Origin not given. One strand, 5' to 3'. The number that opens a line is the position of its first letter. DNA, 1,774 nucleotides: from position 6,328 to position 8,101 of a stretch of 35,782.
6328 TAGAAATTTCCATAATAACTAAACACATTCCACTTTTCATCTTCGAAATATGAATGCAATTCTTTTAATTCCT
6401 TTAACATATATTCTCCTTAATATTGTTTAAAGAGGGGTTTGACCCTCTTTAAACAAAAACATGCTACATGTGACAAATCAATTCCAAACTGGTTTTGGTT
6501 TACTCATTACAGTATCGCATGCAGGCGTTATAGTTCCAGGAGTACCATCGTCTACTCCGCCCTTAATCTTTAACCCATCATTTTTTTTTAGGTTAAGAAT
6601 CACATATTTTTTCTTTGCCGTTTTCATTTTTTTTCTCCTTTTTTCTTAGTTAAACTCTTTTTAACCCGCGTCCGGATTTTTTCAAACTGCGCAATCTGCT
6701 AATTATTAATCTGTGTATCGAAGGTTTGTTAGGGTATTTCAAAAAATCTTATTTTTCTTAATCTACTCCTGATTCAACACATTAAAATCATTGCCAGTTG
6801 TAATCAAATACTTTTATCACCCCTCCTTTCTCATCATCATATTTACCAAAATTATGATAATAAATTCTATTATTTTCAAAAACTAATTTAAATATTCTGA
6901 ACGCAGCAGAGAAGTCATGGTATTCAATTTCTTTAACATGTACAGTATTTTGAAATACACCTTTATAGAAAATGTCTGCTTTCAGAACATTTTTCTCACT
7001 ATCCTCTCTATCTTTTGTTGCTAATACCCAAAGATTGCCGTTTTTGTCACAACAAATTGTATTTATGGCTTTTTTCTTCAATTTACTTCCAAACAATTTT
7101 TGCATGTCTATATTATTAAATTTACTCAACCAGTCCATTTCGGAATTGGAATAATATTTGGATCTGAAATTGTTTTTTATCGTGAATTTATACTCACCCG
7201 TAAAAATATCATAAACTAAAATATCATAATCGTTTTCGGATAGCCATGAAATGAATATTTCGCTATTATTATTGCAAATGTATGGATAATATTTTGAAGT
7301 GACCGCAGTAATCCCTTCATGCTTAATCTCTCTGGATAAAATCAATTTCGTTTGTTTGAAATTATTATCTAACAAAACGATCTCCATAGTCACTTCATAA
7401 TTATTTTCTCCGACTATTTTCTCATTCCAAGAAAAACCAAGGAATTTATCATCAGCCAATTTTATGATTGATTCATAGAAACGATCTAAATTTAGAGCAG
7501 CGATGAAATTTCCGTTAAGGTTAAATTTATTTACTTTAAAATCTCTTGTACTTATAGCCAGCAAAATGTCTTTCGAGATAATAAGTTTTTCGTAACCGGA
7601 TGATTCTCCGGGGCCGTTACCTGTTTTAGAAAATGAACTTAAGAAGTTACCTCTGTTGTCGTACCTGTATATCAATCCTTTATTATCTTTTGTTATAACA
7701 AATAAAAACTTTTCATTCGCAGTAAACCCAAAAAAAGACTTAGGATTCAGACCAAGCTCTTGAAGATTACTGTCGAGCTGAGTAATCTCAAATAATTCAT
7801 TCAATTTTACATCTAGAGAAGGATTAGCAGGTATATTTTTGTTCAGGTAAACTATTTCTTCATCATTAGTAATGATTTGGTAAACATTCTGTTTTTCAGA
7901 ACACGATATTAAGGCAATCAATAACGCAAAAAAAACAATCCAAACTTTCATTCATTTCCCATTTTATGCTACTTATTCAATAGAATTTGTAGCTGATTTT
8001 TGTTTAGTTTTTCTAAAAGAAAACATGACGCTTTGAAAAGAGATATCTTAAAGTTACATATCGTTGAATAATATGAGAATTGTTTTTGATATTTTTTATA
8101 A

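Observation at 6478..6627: Unannotated 49-aa double-glycine precursor peptide (module A)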

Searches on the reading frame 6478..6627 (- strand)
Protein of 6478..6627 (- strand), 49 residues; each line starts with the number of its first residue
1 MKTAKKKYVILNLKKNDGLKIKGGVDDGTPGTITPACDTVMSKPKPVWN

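Call 6: search_protein_families(library=ncbifam, proteins=[window:6478-6627:-], max_evalue=1)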
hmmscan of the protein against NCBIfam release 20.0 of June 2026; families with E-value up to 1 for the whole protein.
window:6478-6627:- (49 aa): 0 families

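Call 7: search_protein_families(library=pfam, proteins=[window:6478-6627:-], max_evalue=1)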
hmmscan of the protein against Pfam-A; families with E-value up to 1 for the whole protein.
window:6478-6627:- (49 aa): 0 families

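Call 10: find_homologous_proteins(query=window:6481-6627:-, max_evalue=10)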
Query seq(49 aa) (49 aa): 1 proteins with E <= 10 among 1 candidates.
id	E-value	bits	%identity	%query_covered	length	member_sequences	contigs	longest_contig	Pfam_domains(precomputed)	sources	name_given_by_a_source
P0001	1.7e-25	104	100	100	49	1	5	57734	-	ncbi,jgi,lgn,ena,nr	ncbi:MAG: hypothetical protein PHF33_00835 [Candidatus Delongbacteria bacterium]|jgi:hypothetical pr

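Call 13: find_encoding_contigs(protein=P0001, flank=10000, max_places=6)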
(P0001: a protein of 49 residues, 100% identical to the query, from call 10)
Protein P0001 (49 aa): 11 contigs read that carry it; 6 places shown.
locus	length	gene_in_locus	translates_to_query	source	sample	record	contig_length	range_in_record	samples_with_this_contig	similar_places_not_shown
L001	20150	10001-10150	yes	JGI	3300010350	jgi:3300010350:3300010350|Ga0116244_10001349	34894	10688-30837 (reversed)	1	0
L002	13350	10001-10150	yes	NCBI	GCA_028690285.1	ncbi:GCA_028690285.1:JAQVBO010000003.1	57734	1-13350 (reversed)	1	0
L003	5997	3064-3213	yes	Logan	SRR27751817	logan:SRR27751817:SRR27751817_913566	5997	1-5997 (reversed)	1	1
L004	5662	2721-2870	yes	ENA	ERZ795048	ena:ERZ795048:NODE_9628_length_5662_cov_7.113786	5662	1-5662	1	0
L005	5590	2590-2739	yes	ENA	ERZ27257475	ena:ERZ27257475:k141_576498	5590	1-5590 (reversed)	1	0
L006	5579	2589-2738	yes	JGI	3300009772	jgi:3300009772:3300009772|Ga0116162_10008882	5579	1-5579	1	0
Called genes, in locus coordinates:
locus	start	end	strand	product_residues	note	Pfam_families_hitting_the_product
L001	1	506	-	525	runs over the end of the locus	PF00932:LTD, PF07705:CARDB (faint), PF00932:LTD, PF13585:CHU_C (weak)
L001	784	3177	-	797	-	PF01564:Spermine_synth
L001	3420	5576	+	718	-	PF13424:TPR_12 (faint), PF13374:TPR_10 (faint)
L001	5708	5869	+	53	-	-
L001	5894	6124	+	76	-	-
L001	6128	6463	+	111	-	PF12833:HTH_18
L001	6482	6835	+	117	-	PF12833:HTH_18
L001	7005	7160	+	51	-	-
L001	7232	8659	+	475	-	PF04055:Radical_SAM, PF13353:Fer4_12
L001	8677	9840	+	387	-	-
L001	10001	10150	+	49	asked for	-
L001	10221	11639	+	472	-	PF04055:Radical_SAM, PF13353:Fer4_12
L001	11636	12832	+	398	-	-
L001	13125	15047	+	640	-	PF00664:ABC_membrane, PF00005:ABC_tran, PF02463:SMC_N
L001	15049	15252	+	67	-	-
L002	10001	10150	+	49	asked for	-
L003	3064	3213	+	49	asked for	-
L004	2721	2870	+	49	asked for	-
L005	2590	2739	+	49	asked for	-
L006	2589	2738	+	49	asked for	-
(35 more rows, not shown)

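Call 26: search_protein_representatives(alignment_id=A2)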
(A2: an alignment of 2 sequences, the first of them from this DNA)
Query: 2 sequences, 52 profile positions. Proteins with E-value up to 0.001 (for the whole library): 2; up to 1e-10: 2; up to 1e-30: 0. The best 2 are listed.
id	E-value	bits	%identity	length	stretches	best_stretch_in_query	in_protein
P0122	1.4e-28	114.7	-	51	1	1-52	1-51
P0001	1.1e-27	111.7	-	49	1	1-52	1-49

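Call 72: list_cluster_members(proteins=[P0001, P0122])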
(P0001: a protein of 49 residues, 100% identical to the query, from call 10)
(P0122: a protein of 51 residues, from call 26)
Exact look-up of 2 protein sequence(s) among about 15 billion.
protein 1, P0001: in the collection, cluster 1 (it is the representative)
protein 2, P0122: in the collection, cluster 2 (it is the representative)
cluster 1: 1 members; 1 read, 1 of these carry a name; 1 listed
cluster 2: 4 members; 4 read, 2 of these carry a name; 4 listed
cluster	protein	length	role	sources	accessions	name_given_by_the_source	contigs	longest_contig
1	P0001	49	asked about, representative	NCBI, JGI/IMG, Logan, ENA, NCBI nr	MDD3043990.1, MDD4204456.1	MAG: hypothetical protein PHF33_00835 [Candidatus Delongbacteria bacterium] | hypothetical protein | hypothetical protein [Candidatus Delongbacteria bacterium]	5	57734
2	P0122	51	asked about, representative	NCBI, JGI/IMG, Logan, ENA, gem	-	-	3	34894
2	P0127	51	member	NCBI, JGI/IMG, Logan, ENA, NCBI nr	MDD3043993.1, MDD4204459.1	MAG: hypothetical protein PHF33_00850 [Candidatus Delongbacteria bacterium] | hypothetical protein | hypothetical protein [Candidatus Delongbacteria bacterium]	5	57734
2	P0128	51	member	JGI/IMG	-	hypothetical protein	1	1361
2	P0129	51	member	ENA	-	-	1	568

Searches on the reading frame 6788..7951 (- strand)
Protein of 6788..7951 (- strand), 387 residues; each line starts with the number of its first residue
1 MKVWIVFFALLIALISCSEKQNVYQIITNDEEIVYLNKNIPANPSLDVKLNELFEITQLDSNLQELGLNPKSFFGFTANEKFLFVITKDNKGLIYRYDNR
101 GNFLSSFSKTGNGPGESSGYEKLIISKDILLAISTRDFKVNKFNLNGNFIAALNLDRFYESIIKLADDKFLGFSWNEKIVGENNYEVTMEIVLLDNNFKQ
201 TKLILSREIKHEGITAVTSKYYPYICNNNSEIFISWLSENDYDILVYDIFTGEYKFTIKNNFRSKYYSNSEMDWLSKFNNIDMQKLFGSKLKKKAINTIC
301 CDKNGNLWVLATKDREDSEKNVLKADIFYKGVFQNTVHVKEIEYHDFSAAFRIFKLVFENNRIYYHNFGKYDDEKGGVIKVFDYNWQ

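Call 6: search_protein_families(library=ncbifam, proteins=[window:6788-7951:-], max_evalue=1)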
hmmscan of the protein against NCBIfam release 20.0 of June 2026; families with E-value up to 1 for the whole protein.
window:6788-7951:- (387 aa): 0 families

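Call 7: search_protein_families(library=pfam, proteins=[window:6788-7951:-], max_evalue=1)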
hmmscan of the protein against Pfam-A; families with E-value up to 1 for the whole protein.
window:6788-7951:- (387 aa): 1 family
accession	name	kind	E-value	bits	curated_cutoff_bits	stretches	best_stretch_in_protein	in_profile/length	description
PF07494.17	Reg_prop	-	0.0017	18.8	20.4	1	293-309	4-20/24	Two component regulator propeller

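Call 27: find_homologous_proteins(query=window:6788-7951:-, max_evalue=0.001)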
Query window:6788-7951:- (387 aa): 4 proteins with E <= 0.001 among 2524 candidates.
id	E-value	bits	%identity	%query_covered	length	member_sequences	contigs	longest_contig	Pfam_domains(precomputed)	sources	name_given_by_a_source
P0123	1.2e-253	859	99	100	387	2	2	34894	-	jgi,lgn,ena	-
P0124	1.3e-148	513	60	99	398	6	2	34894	-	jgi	-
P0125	1.9e-27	114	29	99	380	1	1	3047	PF17170.11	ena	-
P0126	2.6e-5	42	28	52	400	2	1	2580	PF17170.11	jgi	-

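Call 29: find_encoding_contigs(protein=P0125, flank=3000, max_places=2)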
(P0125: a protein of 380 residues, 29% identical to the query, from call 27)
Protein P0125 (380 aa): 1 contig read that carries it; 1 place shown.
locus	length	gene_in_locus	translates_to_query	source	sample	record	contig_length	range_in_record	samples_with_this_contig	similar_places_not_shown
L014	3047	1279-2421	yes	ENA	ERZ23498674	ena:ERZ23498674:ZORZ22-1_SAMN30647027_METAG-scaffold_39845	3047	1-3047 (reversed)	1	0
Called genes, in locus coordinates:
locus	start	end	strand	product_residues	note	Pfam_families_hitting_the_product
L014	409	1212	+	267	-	PF13489:Methyltransf_23 (weak), PF13847:Methyltransf_31, PF08241:Methyltransf_11, PF08242:Methyltransf_12, PF13649:Methyltransf_25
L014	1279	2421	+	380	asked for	PF17170:DUF5128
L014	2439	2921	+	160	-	-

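Call 30: find_encoding_contigs(protein=P0126, flank=3000, max_places=2)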
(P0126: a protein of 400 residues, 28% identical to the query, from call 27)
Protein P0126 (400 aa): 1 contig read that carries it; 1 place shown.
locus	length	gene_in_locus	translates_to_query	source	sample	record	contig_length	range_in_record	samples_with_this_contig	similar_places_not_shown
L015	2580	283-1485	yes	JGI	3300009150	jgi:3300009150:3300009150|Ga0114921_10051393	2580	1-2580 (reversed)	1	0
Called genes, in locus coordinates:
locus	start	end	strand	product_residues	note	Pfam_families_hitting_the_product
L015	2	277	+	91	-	?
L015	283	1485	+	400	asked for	PF17170:DUF5128 (weak)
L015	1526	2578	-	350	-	?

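Call 31: search_solved_structures(query=window:6788-7951:-, max_evalue=10)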
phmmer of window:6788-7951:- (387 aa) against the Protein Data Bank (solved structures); distinct sequences matched with E-value up to 10: 5.
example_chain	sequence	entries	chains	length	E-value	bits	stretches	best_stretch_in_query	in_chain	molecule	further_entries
6d69_A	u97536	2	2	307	0.00016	24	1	81-152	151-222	NHL Repeat Region of D. melanogaster Thin | Thin, isoform D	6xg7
6fpt_A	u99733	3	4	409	0.12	14.5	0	80-152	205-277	E3 ubiquitin-protein ligase TRIM71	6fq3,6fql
7qrx_A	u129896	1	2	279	0.32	13.2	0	83-152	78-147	E3 ubiquitin-protein ligase TRIM71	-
4n4p_A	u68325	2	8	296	0.35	13.1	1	178-247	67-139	Acylneuraminate lyase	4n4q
9jur_A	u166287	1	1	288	0.36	13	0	83-152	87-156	E3 ubiquitin-protein ligase TRIM71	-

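Call 57: search_protein_families(library=pfam, proteins=[P0125, P0126], max_evalue=0.1)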
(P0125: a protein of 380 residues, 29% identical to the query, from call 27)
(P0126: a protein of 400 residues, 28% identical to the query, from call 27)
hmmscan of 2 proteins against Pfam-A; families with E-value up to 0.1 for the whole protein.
P0125 (380 aa): 5 families
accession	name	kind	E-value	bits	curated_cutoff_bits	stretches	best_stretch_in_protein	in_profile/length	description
PF17170.10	DUF5128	-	1.3e-09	38.2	22.9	1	83-212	52-180/321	6-bladed beta-propeller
PF22701.2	Mala_s_1-like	-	2.4e-05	24.6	27.5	1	141-192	62-105/195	Mal s 1 allergenic protein-like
PF01436.27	NHL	-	0.004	17.5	20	0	80-100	8-28/28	NHL repeat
PF16288.11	DUF4934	-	0.039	14.5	27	1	87-153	35-101/102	Domain of unknown function (DUF4934)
PF16342.10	DUF4972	-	0.046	14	28.8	0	5-93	11-97/128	Domain of unknown function (DUF4972)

P0126 (400 aa): 2 families
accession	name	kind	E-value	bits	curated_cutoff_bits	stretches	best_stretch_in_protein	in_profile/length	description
PF17170.10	DUF5128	-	1.8e-05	24.5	22.9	1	91-207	57-173/321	6-bladed beta-propeller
PF15869.11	TolB_like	-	0.013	15.3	29.2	0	108-158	50-99/296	TolB-like 6-blade propeller-like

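Call 64: predict_structure(alignment_id=A3)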
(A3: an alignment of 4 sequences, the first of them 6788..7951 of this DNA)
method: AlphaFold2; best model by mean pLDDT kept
length: 387 residues; sequences in the alignment: 4
mean_pLDDT: 75.8   pTM: 0.78
mean pLDDT of the five models: 75.8, 73.9, 73.6, 72.6, 68.9
residues with pLDDT >= 90: 87; 70-90: 175; 50-70: 89; < 50: 36
segments of 3 or more residues with pLDDT < 50: 13-26, 28-30, 214-218, 348-353, 370-374
pLDDT, mean of each block of 10 residues (from residue 1): 58 40 43 61 86 84 70 82 82 87 90 82 90 89 95 89 85 84 77 92 87 52 84 77 85 87 66 66 63 76 88 56 82 85 56 66 73 59 85
secondary structure, 60 per line:
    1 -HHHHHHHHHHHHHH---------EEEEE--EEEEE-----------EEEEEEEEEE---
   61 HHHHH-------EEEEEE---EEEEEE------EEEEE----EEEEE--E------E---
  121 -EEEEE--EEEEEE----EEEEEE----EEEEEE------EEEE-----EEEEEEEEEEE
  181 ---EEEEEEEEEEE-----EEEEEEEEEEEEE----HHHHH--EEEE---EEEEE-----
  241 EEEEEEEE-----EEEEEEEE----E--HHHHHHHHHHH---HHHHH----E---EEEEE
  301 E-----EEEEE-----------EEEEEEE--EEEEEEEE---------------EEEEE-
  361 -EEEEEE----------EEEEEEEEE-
elements in order: H2-15 E25-29 E32-36 E48-57 H61-65 E73-78 E82-87 E94-98 E103-107 E122-126 E129-134 E139-144 E149-154 E161-164 E170-180 E184-194 E200-212 H217-221 E224-227 E231-235 E241-248 E254-261 H269-279 H283-287 E296-301 E307-311 E323-329 E332-339 E355-359 E362-367 E378-386

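Call 67: fold_search(model_id=the predicted structure, library=pdb)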
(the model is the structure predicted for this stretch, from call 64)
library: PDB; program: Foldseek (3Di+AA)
matches with E <= 10: 1181; with E <= 0.001: 278
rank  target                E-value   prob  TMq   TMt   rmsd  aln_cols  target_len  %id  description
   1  4raa                  6.1e-10  1.00  0.50  0.54   8.7       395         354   15  Crystal structure of a Putative exported protein (BF0058) from Bacteroides fragilis NCTC 9343 at 2.60 A resolution (released 2014-10-15)
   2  7t1z_B                4.3e-09  1.00  0.42  0.38  10.8       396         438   11  Structure of the Fbw7-Skp1-MycNdegron complex (released 2022-02-16)
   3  4zlr_B                5.3e-09  1.00  0.48  0.63   6.7       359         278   10  Structure of the Brat-NHL domain bound to consensus RNA motif (released 2015-11-11)
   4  1q7f_B                6.1e-09  1.00  0.47  0.61   6.5       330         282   10  Brain Tumor NHL domain (released 2003-10-21)
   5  4zlr_A                6.1e-09  1.00  0.48  0.63   6.8       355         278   11  Structure of the Brat-NHL domain bound to consensus RNA motif (released 2015-11-11)
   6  7b96_A                9.3e-09  1.00  0.51  0.67   6.2       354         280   12  NHL domain of human TRIM2 (released 2022-01-12)
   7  7qrv_A                1.5e-08  1.00  0.48  0.63   7.3       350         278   14  Crystal structure of NHL domain of TRIM2 (full C-terminal) (released 2022-05-04)
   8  1q7f_A                1.8e-08  1.00  0.48  0.64   6.6       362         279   10  Brain Tumor NHL domain (released 2003-10-21)
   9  5ex7_A                1.9e-08  1.00  0.50  0.67   5.9       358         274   10  Crystal structure of Brat NHL domain in complex with an 8-nt hunchback mRNA (released 2015-12-09)
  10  9cnx_B                3.0e-08  1.00  0.40  0.43  10.9       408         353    9  CryoEM structure of BAM in complex with the PTB1 closed-state inhibitor (in DDM detergent) (released 2024-12-25)
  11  7b2r_A                3.4e-08  1.00  0.48  0.64   7.0       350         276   13  Crystal structure of NHL domain of TRIM2 (released 2021-01-13)
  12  7nyq_A                4.1e-08  1.00  0.49  0.66   7.1       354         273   10  Crystal structure of the Mei-P26 NHL domain (released 2022-05-04)
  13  3s9j                  4.8e-08  1.00  0.50  0.52   9.2       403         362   13  Crystal structure of a member of duf4221 family (BVU_1028) from Bacteroides vulgatus atcc 8482 at 1.75 A resolution (released 2011-06-22)
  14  7qrv_B                5.6e-08  1.00  0.45  0.60   9.4       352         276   14  Crystal structure of NHL domain of TRIM2 (full C-terminal) (released 2022-05-04)
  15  8j72_B                6.9e-08  1.00  0.36  0.47  10.3       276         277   14  Crystal structure of mammalian Trim71 in complex with lncRNA Trincr1 (released 2024-03-06)
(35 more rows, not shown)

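Call 84: search_protein_families(library=pfam, proteins=[L014:2439-2921:+, L015:2-277:+, L015:1526-2578:-, L014:409-1212:+], max_evalue=0.01)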
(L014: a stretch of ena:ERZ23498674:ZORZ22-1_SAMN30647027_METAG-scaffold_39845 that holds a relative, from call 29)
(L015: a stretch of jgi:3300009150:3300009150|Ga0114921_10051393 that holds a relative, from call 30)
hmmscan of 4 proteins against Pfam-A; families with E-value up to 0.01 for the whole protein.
L014:2439-2921:+ (160 aa): 0 families

L015:2-277:+ (91 aa): 0 families

L015:1526-2578:- (350 aa): 15 families
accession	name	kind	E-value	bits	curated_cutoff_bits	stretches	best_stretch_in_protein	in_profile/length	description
PF00578.27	AhpC-TSA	-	1e-23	84.1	26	1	211-323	4-122/124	AhpC/TSA family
PF08534.16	Redoxin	-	7.8e-23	81.3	26.6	1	212-340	6-147/148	Redoxin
PF13905.12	Thioredoxin_8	-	1e-11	45.5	27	1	232-322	1-94/94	Thioredoxin-like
PF00085.26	Thioredoxin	-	2.2e-08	34.5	23.5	1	232-283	18-68/103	Thioredoxin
PF13098.12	Thioredoxin_2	-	1.2e-07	32.4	27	1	231-334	4-99/104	Thioredoxin-like domain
PF00515.34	TPR_1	-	4.7e-07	29.8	27.8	0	57-82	4-29/34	Tetratricopeptide repeat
PF02630.20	SCO1-SenC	-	4e-06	27.3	22.8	1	214-270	3-60/134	SCO1/SenC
PF00255.25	GSHPx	-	5.9e-06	26.3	27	1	214-275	3-63/108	Glutathione peroxidase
PF13424.12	TPR_12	-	1.4e-05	25.6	30.1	0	56-85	5-34/77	Tetratricopeptide repeat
PF07719.23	TPR_2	-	0.00013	22.3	27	0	56-82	3-29/34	Tetratricopeptide repeat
PF13431.12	TPR_17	-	0.00035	21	24.4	0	144-164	12-32/34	Tetratricopeptide repeat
PF12895.13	ANAPC3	-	0.0023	18.6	27.2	0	118-170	29-81/82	Anaphase-promoting complex, cyclosome, subunit 3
PF13181.12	TPR_8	-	0.0033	17.9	25.7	0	56-83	3-30/34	Tetratricopeptide repeat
PF13432.12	TPR_16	-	0.0062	17.4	32.7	0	118-164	3-50/65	Tetratricopeptide repeat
PF14559.12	TPR_19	-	0.0085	16.8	25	0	123-187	2-68/68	Tetratricopeptide repeat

L014:409-1212:+ (267 aa): 7 families
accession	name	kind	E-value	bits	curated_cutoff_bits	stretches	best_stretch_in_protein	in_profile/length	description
PF13649.12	Methyltransf_25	-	6.5e-13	49.6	27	1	53-147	1-97/97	Methyltransferase domain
PF08241.18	Methyltransf_11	-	3.1e-12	47.4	21.2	1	55-151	2-95/95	Methyltransferase domain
PF13847.12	Methyltransf_31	-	2.7e-11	43.8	27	1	49-155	3-113/145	Methyltransferase domain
PF08242.18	Methyltransf_12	-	4e-11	44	30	1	54-149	1-98/98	Methyltransferase domain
PF13489.12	Methyltransf_23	-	1e-05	25.8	27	1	45-153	16-118/164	Methyltransferase domain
PF03848.20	TehB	-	0.0055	16.6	20.4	1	48-128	29-107/193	Tellurite resistance protein TehB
PF05175.20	MTS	-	0.0088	16.1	23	0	45-152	27-139/170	Methyltransferase small domain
